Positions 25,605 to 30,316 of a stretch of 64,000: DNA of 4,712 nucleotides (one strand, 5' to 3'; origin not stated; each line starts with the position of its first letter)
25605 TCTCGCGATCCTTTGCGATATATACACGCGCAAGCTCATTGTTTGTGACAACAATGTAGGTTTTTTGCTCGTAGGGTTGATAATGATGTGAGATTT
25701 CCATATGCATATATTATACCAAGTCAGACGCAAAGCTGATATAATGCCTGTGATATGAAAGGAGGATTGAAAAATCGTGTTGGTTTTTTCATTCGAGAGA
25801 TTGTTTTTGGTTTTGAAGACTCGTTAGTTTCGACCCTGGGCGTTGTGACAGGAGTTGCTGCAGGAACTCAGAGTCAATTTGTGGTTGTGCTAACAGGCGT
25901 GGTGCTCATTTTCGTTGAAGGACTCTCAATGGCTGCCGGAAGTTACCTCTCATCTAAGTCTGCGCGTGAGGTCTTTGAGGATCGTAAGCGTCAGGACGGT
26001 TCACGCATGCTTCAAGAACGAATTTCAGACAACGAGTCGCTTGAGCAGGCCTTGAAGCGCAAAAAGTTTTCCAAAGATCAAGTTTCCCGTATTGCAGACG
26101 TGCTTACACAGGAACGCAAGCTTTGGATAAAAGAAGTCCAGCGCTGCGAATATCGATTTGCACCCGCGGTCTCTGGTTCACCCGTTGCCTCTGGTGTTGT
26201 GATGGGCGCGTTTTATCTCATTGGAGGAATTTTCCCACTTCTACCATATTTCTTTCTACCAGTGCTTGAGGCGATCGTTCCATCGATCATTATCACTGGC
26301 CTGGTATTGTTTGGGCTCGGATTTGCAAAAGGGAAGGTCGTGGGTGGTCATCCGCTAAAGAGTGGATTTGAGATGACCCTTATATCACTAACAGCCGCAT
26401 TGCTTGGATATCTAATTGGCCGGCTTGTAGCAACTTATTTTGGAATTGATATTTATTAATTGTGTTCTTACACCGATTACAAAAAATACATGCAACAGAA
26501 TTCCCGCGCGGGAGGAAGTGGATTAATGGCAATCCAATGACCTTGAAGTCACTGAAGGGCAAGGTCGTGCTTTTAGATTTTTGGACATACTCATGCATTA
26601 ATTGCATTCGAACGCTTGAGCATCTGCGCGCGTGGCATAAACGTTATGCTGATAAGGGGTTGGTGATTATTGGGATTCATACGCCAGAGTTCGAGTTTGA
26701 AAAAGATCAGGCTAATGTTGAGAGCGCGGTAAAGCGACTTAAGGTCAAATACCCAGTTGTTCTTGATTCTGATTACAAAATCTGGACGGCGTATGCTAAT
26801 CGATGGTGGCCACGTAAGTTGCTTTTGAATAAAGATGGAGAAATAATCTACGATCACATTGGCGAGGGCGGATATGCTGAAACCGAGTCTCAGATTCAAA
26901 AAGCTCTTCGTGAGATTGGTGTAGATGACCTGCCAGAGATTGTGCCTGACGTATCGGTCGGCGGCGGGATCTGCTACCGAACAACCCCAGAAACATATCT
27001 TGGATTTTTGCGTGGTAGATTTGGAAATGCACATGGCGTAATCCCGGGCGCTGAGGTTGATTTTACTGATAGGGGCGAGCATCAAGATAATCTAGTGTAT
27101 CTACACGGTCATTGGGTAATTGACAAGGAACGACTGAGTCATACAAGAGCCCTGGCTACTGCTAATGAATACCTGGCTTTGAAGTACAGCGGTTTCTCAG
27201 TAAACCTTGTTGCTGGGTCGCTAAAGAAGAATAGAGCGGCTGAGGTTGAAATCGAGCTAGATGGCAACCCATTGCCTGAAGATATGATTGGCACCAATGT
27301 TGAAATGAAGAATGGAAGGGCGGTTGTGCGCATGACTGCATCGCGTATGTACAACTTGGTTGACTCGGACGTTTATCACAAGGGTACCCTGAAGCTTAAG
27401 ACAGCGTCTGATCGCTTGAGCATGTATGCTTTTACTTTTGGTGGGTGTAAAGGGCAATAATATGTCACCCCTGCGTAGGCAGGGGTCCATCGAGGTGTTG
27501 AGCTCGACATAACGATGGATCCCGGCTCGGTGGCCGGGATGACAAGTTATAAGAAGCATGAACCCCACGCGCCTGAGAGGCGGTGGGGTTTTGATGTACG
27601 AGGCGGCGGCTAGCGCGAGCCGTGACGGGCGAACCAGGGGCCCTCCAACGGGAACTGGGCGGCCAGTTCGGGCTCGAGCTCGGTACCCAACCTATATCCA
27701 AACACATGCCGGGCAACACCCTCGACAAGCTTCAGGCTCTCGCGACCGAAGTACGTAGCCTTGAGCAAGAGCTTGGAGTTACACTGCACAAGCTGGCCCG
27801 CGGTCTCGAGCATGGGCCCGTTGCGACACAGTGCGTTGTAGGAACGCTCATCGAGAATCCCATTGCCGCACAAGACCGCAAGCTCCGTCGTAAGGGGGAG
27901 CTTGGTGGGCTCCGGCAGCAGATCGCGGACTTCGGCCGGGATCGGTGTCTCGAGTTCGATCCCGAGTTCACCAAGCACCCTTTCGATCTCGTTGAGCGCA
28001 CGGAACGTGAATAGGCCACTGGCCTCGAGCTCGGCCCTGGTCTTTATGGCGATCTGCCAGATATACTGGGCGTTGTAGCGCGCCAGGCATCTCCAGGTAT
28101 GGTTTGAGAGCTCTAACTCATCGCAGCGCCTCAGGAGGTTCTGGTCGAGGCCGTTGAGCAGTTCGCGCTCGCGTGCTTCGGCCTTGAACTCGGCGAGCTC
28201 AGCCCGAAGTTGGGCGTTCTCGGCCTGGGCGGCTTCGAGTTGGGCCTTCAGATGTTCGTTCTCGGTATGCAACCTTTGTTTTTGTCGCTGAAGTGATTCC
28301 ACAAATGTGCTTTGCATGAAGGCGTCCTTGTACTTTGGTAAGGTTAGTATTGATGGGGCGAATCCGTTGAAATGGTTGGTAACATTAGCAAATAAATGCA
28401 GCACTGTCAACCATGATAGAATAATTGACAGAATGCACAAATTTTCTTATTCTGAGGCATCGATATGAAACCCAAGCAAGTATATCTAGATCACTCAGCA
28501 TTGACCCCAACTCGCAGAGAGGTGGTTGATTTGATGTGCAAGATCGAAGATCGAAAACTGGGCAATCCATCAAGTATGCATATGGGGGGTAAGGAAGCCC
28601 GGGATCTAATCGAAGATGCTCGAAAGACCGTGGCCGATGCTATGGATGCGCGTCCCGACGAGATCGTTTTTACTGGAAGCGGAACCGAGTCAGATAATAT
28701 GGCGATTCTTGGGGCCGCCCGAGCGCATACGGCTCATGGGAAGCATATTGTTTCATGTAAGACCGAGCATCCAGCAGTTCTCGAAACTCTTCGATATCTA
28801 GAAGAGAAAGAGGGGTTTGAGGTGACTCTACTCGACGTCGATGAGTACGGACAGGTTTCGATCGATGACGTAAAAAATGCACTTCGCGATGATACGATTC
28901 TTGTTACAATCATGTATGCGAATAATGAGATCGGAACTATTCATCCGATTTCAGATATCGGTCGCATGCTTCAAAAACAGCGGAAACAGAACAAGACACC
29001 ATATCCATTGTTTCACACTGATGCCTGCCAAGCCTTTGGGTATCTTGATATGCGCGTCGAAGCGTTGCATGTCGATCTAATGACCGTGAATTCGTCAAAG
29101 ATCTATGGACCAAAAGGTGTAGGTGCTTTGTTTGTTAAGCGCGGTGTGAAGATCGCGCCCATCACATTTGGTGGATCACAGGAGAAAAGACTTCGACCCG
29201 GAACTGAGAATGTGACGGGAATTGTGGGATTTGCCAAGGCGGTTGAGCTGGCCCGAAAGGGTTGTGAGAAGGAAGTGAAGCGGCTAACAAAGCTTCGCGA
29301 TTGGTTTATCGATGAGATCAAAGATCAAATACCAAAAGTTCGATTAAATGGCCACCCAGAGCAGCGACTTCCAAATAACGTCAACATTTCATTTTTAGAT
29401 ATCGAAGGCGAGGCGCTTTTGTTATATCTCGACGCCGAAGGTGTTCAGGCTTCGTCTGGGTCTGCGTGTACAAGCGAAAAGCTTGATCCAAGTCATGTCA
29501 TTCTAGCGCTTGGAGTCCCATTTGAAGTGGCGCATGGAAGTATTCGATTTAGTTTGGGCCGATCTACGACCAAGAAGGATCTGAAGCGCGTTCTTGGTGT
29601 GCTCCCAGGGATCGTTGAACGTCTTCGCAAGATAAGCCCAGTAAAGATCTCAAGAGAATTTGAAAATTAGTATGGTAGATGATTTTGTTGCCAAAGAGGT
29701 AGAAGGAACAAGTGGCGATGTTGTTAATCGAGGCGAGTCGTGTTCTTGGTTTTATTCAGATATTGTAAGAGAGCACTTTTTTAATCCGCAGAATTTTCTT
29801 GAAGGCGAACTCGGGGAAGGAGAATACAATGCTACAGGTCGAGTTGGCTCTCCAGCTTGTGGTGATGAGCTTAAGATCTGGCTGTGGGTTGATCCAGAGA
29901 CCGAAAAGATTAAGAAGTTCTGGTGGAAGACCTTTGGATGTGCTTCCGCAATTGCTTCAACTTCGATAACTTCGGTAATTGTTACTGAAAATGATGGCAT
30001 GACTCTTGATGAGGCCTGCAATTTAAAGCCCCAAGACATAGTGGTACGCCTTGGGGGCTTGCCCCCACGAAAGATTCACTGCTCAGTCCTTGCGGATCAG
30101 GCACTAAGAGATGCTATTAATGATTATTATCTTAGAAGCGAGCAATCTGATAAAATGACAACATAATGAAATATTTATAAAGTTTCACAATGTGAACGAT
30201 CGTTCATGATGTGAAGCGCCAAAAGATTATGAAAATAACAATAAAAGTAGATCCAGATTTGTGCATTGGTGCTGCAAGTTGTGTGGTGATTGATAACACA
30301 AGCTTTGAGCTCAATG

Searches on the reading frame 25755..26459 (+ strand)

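Call 5: search_protein_families(library=pfam, proteins=[window:25755-26459:+], max_evalue=0.001)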
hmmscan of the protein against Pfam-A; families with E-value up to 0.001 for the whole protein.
window:25755-26459:+ (234 aa): 1 family
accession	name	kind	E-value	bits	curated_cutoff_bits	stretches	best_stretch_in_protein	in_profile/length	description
PF01988.24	VIT1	-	1.6e-49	169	28.1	1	13-223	1-214/214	VIT family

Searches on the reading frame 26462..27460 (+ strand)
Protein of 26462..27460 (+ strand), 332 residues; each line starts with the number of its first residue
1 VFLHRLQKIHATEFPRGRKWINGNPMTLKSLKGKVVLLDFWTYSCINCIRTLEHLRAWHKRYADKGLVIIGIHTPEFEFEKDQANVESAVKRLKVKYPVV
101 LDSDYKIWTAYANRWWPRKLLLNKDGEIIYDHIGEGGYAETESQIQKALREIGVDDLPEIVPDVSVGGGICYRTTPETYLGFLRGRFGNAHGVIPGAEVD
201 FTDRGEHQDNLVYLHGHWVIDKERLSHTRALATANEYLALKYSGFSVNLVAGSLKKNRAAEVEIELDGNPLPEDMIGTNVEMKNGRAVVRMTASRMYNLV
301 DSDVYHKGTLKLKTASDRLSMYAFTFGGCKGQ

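Call 5: search_protein_families(library=pfam, proteins=[window:26462-27460:+], max_evalue=0.001)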
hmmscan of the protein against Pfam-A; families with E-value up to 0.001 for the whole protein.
window:26462-27460:+ (332 aa): 5 families
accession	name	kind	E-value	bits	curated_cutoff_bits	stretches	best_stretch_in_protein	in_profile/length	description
PF17991.7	Thioredoxin_10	-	5.4e-20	72.8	27.1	1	175-327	1-142/142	Thioredoxin like C-terminal domain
PF08534.16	Redoxin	-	2.8e-14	53.6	26.6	1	22-148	17-147/148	Redoxin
PF00578.27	AhpC-TSA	-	1.6e-12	47.9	26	1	22-130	14-123/124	AhpC/TSA family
PF13905.12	Thioredoxin_8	-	9.2e-09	36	27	1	33-128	1-94/94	Thioredoxin-like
PF00255.25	GSHPx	-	1e-05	25.5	27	1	20-92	8-77/108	Glutathione peroxidase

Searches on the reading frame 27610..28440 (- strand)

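Call 5: search_protein_families(library=pfam, proteins=[window:27610-28440:-], max_evalue=0.001)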
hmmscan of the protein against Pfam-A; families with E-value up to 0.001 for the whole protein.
window:27610-28440:- (276 aa): 4 families
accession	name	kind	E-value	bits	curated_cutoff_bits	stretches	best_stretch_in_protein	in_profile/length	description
PF03118.21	RNA_pol_A_CTD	-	5.6e-10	39.2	23.8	1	100-157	9-66/67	Bacterial RNA polymerase, alpha chain C terminal domain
PF14662.11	KASH_CCD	-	0.00016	22.1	43.3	1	47-90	10-53/191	Coiled-coil region of CCDC155 or KASH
PF05859.17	Mis12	-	0.00049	20.3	25.7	1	48-104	108-164/231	Mis12 protein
PF05615.18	THOC7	-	0.0006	20.6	28.7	1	47-98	68-119/136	Tho complex subunit 7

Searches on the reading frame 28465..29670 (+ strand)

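Call 5: search_protein_families(library=pfam, proteins=[window:28465-29670:+], max_evalue=0.001)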
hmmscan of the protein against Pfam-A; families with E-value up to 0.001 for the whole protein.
window:28465-29670:+ (401 aa): 2 families
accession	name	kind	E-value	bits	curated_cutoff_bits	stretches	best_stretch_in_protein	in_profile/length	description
PF00266.25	Aminotran_5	-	2.8e-69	234.3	21.5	1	6-376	1-371/371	Aminotransferase class-V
PF01212.27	Beta_elim_lyase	-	6.9e-06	26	27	1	53-176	38-162/288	Beta-eliminating lyase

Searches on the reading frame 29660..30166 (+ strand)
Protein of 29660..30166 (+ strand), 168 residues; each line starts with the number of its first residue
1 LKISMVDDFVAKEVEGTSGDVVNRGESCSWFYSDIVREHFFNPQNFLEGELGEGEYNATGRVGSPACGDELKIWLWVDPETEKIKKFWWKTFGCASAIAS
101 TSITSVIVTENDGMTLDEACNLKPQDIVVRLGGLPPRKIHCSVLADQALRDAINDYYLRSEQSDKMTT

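Call 5: search_protein_families(library=pfam, proteins=[window:29660-30166:+], max_evalue=0.001)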
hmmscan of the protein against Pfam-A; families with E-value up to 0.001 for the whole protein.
window:29660-30166:+ (168 aa): 1 family
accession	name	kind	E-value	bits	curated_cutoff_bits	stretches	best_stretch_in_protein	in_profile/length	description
PF01592.21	NifU_N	-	7.1e-33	113.9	22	1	32-160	2-124/127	NifU-like N terminal domain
